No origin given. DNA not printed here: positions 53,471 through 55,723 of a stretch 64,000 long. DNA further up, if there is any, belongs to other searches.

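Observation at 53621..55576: Unusual domain architecture: RNB exoribonuclease core fused to tandem dsRNA-binding domains, without CSD or S1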

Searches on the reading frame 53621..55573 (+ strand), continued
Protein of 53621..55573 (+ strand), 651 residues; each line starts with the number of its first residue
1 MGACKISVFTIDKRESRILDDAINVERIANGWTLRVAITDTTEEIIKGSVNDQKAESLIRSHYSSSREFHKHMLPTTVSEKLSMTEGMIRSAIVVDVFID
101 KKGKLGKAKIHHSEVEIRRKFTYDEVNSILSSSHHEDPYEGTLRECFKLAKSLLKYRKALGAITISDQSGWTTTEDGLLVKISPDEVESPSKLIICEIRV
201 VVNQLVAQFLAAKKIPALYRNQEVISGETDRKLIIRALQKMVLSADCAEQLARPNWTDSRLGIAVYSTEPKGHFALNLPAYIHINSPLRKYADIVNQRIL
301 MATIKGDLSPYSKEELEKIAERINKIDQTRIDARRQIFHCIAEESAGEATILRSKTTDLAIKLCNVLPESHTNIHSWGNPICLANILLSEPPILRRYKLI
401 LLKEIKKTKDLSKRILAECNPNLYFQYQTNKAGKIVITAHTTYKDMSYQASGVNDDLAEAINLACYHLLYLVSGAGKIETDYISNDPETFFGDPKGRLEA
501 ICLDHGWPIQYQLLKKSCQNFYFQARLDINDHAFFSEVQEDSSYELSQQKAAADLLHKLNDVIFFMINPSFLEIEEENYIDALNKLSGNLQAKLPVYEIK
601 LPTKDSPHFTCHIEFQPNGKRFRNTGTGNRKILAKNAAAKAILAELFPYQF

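Call 49: predict_structure(alignment_id=A2)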
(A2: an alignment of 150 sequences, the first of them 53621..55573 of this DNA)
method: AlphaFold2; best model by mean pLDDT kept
length: 651 residues; sequences in the alignment: 150
mean_pLDDT: 87.3   pTM: 0.68
mean pLDDT of the five models: 87.3, 86.2, 85.7, 85.3, 84.9
residues with pLDDT >= 90: 388; 70-90: 179; 50-70: 60; < 50: 24
segments of 3 or more residues with pLDDT < 50: 349-353, 368-372, 480-491
pLDDT, mean of each block of 10 residues (from residue 1): 78 96 98 98 98 97 78 95 97 98 98 98 97 95 98 96 90 90 89 97 98 98 79 88 82 70 95 97 98 99 98 98 94 80 62 52 52 60 83 77 88 87 82 81 73 85 90 73 37 84 91 94 95 93 95 91 65 82 90 95 96 94 97 97 83 51
secondary structure, 60 per line:
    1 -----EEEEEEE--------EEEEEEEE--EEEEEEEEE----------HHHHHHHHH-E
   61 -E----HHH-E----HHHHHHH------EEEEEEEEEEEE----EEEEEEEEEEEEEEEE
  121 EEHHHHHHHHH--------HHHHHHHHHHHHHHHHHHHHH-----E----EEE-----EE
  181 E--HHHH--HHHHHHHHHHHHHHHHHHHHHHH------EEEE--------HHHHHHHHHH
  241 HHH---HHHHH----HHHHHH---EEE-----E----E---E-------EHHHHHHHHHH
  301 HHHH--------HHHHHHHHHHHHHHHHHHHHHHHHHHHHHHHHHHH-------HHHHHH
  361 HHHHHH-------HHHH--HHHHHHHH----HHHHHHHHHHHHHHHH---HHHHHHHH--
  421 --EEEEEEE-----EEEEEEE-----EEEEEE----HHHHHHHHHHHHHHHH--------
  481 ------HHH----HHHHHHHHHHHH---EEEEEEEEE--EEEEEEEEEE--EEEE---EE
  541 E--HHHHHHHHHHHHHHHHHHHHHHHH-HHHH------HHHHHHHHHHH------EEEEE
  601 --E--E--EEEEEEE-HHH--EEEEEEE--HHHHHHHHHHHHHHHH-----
elements in order: E6-12 E21-28 E31-39 H50-58 H76-82 E89-100 E105-122 H123-131 H140-160 E171-173 E179-181 H184-187 H190-212 E219-222 H231-243 H247-251 H256-261 E265-267 H291-304 H313-347 H355-366 H374-377 H380-387 H392-407 H411-418 E423-429 E435-441 E447-452 H457-472 H494-505 E509-517 E520-529 E532-535 E539-541 H544-567 H569-572 H579-589 E596-600 E609-615 E622-628 H631-646

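Call 59: fold_search(model_id=the predicted structure, library=pdb)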
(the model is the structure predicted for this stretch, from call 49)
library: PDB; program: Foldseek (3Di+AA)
matches with E <= 10: 902; with E <= 0.001: 60
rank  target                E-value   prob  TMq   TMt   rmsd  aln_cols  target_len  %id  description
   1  5xgu_B                1.5e-21  1.00  0.45  0.47  12.4       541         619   17  Escherichia coli. RNase R (released 2017-10-18)
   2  5xgu_A                1.4e-20  1.00  0.44  0.46  12.7       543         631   16  Escherichia coli. RNase R (released 2017-10-18)
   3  8cdv_C                1.7e-20  1.00  0.44  0.62   5.7       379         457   22  Rnase R bound to a 30S degradation intermediate (state II) (released 2023-12-20)
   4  7dcy                  3.7e-20  1.00  0.44  0.44  12.3       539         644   18  Apo form of Mycoplasma genitalium RNase R (released 2021-03-17)
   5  7did_A                5.7e-20  1.00  0.43  0.44  12.8       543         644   17  Mycoplasma genitalium RNase R in complex with ribose methylated single-stranded RNA (released 2021-03-17)
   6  7dic_A                3.5e-19  1.00  0.41  0.41  12.9       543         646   18  Mycoplasma genitalium RNase R in complex with single-stranded RNA (released 2021-03-17)
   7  8cdu_C                5.0e-19  1.00  0.43  0.40   6.3       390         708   21  Rnase R bound to a 30S degradation intermediate (main state) (released 2023-12-20)
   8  7dol_A                5.8e-19  1.00  0.41  0.47  12.1       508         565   19  Mycoplasma genitalium RNase R in complex with double-stranded RNA (released 2021-03-17)
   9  9cy7_A                7.0e-19  1.00  0.43  0.41  12.5       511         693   17  Structure of S.pombe Dis3L2 in complex with oligoU RNA substrate (released 2025-08-06)
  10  9cy7_B                2.1e-18  1.00  0.41  0.38  12.2       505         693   16  Structure of S.pombe Dis3L2 in complex with oligoU RNA substrate (released 2025-08-06)
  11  4pmw_A                3.6e-18  1.00  0.42  0.40  16.3       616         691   14  Structure of mouse Dis3L2 in complex with oligoU RNA substrate (released 2014-07-30)
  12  6d6q_K                4.1e-18  1.00  0.41  0.32  12.4       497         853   16  Human nuclear exosome-MTR4 RNA complex - overall reconstruction (released 2018-06-20)
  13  5vzj_K                4.3e-18  1.00  0.42  0.29  12.5       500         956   15  STRUCTURE OF A TWELVE COMPONENT MPP6-NUCLEAR RNA EXOSOME COMPLEX BOUND TO RNA (released 2017-08-02)
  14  5jea_J                4.3e-18  1.00  0.40  0.29  12.7       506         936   15  Structure of a cytoplasmic 11-subunit RNA exosome complex including Ski7, bound to RNA (released 2016-07-13)
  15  8e2a_A                4.6e-18  1.00  0.42  0.40  15.4       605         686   16  Human Dis3L2 in complex with hairpin D-U7 (released 2023-03-01)
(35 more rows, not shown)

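Call 64: search_protein_families(library=pfam, proteins=[L006:2003-2872:+, L006:2927-3271:-, L006:5502-8417:-, L006:8567-9802:+, L002:4814-5860:+, L002:7725-8147:+, L002:8179-9555:+, L002:3799-4548:-, L082:8421-9185:+, L081:7693-7929:+], max_evalue=0.001)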
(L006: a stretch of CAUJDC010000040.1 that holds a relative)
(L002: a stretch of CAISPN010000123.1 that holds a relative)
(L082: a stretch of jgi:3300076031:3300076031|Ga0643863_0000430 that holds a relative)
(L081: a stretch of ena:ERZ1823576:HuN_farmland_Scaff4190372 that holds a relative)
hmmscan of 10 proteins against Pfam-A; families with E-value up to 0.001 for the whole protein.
L006:2003-2872:+ (290 aa): 3 families
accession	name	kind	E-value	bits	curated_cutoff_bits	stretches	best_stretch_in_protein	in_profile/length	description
PF12344.14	UvrB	-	9.9e-24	83.4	27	1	181-222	1-42/43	Ultra-violet resistance protein B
PF00271.37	Helicase_C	-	1.3e-20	74.1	23.5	1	62-174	4-109/110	Helicase conserved C-terminal domain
PF02151.25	UVR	-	3.1e-10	39.9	21.5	1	252-286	2-36/36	UvrB/uvrC motif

L006:2927-3271:- (114 aa): 1 family
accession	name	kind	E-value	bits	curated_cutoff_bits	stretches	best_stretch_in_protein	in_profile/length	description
PF12762.13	DDE_Tnp_IS1595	-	9e-13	48.9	27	1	12-94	69-150/153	ISXO2-like transposase domain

L006:5502-8417:- (971 aa): 4 families
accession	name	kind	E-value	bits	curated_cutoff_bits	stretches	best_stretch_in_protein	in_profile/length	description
PF00133.28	tRNA-synt_1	-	3e-110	369.3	22.7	1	14-667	2-410/414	tRNA synthetases class I (I, L, M and V)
PF08264.19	Anticodon_1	-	3.1e-28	98.9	25.1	1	716-856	2-140/148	Anticodon-binding domain of tRNA ligase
PF09334.17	tRNA-synt_1g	-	6.4e-24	84.9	20.1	2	473-676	191-372/391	tRNA synthetases class I (M)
PF13603.12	tRNA-synt_1_2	-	2.8e-09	37.2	25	1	344-406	86-148/185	Leucyl-tRNA synthetase, editing domain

L006:8567-9802:+ (412 aa): 1 family
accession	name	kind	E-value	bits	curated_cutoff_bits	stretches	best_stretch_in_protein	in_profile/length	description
PF01136.24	Peptidase_U32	-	6.4e-68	229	22.4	1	79-309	4-230/233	Peptidase family U32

L002:4814-5860:+ (349 aa): 5 families
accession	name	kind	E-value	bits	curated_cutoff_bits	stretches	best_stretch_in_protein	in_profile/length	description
PF08241.18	Methyltransf_11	-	4.6e-10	40.4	21.2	1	199-251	40-92/95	Methyltransferase domain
PF13489.12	Methyltransf_23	-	2e-05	24.8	27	1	108-308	24-163/164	Methyltransferase domain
PF13649.12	Methyltransf_25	-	3.2e-05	25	27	1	201-250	46-97/97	Methyltransferase domain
PF08242.18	Methyltransf_12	-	6.7e-05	24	30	1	194-250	42-96/98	Methyltransferase domain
PF13847.12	Methyltransf_31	-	0.00021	21.4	27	0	197-253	50-108/145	Methyltransferase domain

L002:7725-8147:+ (141 aa): 2 families
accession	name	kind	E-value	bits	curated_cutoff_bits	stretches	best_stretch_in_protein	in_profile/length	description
PF00293.34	NUDIX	-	5.6e-13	49.5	21.1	1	5-71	5-68/134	NUDIX domain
PF14815.12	NUDIX_4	-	0.00066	19.9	35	1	7-83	2-66/113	NUDIX domain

L002:8179-9555:+ (459 aa): 4 families
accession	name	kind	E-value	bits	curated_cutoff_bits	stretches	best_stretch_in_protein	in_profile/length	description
PF03572.23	Peptidase_S41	-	8.2e-59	198.3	24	1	250-411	1-165/165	Peptidase family S41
PF17820.7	PDZ_6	-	2.9e-15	56.2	27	1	165-219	2-54/54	PDZ domain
PF00595.29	PDZ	-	3.6e-11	43.7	23.2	1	140-217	3-80/81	PDZ domain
PF13180.12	PDZ_2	-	2.8e-09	37.6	27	1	154-222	5-72/80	PDZ domain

L002:3799-4548:- (249 aa): 2 families
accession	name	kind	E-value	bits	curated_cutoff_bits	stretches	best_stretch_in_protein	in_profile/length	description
PF08547.18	CIA30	-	1.8e-14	54.5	24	1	117-211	34-129/157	Complex I intermediate-associated protein 30 (CIA30)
PF03425.19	CBM_11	-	4.4e-06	27.3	27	1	62-201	8-136/182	Carbohydrate binding domain (family 11)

L082:8421-9185:+ (255 aa): 0 families

L081:7693-7929:+ (79 aa): 0 families

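Call 74: find_encoding_contigs(protein=P0001, flank=10000, max_places=4)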
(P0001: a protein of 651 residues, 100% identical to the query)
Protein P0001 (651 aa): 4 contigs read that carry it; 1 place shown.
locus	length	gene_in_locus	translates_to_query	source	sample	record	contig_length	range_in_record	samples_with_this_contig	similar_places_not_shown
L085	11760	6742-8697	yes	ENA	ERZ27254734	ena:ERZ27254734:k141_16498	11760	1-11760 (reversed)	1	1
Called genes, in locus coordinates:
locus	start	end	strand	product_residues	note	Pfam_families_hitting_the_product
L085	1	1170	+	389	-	?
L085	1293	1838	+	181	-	-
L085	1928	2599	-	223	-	PF01797:Y1_Tnp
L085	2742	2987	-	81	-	-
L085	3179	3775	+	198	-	PF01726:LexA_DNA_bind, PF00717:Peptidase_S24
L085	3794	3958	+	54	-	-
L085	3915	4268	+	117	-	PF10107:Endonuc_Holl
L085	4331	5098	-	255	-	PF00483:NTP_transferase, PF12804:NTP_transf_3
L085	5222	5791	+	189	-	-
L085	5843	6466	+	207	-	PF13483:Lactamase_B_3, PF12706:Lactamase_B_2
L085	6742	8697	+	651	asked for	PF00773:RNB, PF00035:dsrm (weak)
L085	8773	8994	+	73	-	-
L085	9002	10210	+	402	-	PF00817:IMS, PF21999:IMS_HHH_1, PF11799:IMS_C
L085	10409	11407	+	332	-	-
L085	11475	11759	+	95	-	?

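Call 76: search_dna_similar(query=P0037, collection=phages, mode=protein, max_rows=12)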
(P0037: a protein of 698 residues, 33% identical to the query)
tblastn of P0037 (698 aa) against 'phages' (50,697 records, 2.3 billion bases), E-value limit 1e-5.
Records with a match: 42; places in all: 42; records where one place covers at least 80% of the query: 0.
Best place of each record, by identity: <60% 42.
By first word of the organism name: Bacteriophage 17; Listeria 6; Salmonella 3; uncultured 3; Staphylococcus 3; Acinetobacter 2; Lactococcus 2; Enterococcus 2; Klebsiella 1; Mammaliicoccus 1; and 2 more.
By host as written in the record: - 23; Listeria monocytogenes 6; Homo sapiens 2; Staphylococcus aureus 2; Klebsiella pneumoniae ST16-OXA48 1; Lactococcus lactis SMQ-562 1; Lactococcus lactis 1; Staphylococcus aureus ISU935 1; and 5 more.
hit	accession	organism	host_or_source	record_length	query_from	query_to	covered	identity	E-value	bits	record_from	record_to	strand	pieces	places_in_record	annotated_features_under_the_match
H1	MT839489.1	Bacteriophage sp.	human fecal samples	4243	22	329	44%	29.9%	4e-28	127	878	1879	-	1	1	record has no annotation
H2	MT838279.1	Bacteriophage sp.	human fecal samples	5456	18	316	43%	30.8%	2e-33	143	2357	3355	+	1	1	record has no annotation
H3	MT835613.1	Bacteriophage sp.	human fecal samples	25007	22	316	42%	30.6%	4e-35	149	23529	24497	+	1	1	record has no annotation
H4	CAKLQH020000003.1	Acinetobacter phage MD-2021a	not known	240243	22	334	45%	28.9%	3e-30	134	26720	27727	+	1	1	rnr: exoribonuclease R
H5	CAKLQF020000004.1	Acinetobacter phage MD-2021a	not known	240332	22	334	45%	28.9%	3e-30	134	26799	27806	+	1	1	rnr: exoribonuclease R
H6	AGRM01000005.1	Salmonella enterica subsp. houtenae str. ATCC BAA-1581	Homo sapiens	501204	22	334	45%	28.6%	1e-26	122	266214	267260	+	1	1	ribonuclease R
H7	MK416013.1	Klebsiella phage ST16-OXA48phi5.1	Klebsiella pneumoniae ST16-OXA48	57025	18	317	43%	29.8%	1e-21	107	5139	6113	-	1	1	exoribonuclease II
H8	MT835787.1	Bacteriophage sp.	human fecal samples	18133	22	309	41%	31.0%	2e-28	128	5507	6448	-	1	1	record has no annotation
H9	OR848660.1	Listeria phage LM 4-14-1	Listeria monocytogenes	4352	22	332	45%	28.6%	1e-27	125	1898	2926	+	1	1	record has no annotation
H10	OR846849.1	Listeria phage LM 4-11-1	Listeria monocytogenes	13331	22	332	45%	28.6%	2e-27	125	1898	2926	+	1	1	record has no annotation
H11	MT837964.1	Bacteriophage sp.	human fecal samples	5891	22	316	42%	30.1%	3e-27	124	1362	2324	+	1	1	record has no annotation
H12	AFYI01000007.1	Salmonella enterica subsp. enterica serovar Infantis str. ...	Homo sapiens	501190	22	334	45%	28.3%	4e-26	121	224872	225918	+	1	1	ribonuclease R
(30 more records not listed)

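Call 77: search_dna_similar(query=P0037, collection=plasmids, mode=protein, max_rows=12)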
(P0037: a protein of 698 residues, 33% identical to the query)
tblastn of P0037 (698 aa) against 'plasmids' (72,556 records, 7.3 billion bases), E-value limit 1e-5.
Records with a match: 185; places in all: 212; records where one place covers at least 80% of the query: 34.
Best place of each record, by identity: <60% 185.
By first word of the organism name: Rhodococcus 36; Acaryochloris 14; Escherichia 10; Pseudomonas 9; Vibrio 8; Azospirillum 7; Klebsiella 7; Variovorax 5; Streptomyces 5; Paracoccus 5; and 47 more.
By predicted mobility (MOB-suite, as given by PLSDB): non-mobilizable 135; mobilizable 31; conjugative 19.
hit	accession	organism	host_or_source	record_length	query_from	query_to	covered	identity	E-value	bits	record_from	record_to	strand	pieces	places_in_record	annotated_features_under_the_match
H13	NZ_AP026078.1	Acaryochloris marina MBIC10699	cell culture,Ascidian, Diplosoma similis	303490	14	605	85%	32.1%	4e-79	283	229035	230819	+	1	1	RNB domain-containing ribonuclease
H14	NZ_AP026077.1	Acaryochloris marina MBIC10699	cell culture,Ascidian, Diplosoma similis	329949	14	605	85%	32.1%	4e-79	283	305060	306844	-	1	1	RNB domain-containing ribonuclease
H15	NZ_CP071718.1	Acaryochloris sp. 'Moss Beach'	culture,intertidal zone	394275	14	585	82%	33.2%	2e-80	287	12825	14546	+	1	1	RNB domain-containing ribonuclease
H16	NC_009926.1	Acaryochloris marina MBIC11017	-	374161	14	605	85%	31.9%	1e-78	282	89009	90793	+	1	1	RNB domain-containing ribonuclease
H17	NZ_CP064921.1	Acaryochloris marina S15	cell culture,surface of Pikea pinnata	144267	14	585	82%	33.0%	6e-80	286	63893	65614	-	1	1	RNB domain-containing ribonuclease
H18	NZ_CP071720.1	Acaryochloris sp. 'Moss Beach'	culture,intertidal zone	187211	14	579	81%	33.3%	2e-80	287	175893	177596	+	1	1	ribonuclease catalytic domain-containing protein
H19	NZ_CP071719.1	Acaryochloris sp. 'Moss Beach'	culture,intertidal zone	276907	14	585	82%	32.6%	5e-78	280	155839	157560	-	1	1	ribonuclease catalytic domain-containing protein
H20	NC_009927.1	Acaryochloris marina MBIC11017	-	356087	14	585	82%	32.2%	4e-77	277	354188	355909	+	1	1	ribonuclease catalytic domain-containing protein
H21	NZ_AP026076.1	Acaryochloris marina MBIC10699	cell culture,Ascidian, Diplosoma similis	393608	14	585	82%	32.2%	4e-77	277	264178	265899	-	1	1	ribonuclease catalytic domain-containing protein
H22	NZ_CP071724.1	Acaryochloris sp. 'Moss Beach'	culture,intertidal zone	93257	16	607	85%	31.0%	2e-63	236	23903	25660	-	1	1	RNB domain-containing ribonuclease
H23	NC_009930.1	Acaryochloris marina MBIC11017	-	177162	16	605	85%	30.6%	9e-65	241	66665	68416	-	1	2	RNB domain-containing ribonuclease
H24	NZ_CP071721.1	Acaryochloris sp. 'Moss Beach'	culture,intertidal zone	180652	16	607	85%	30.3%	1e-60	228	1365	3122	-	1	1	RNB domain-containing ribonuclease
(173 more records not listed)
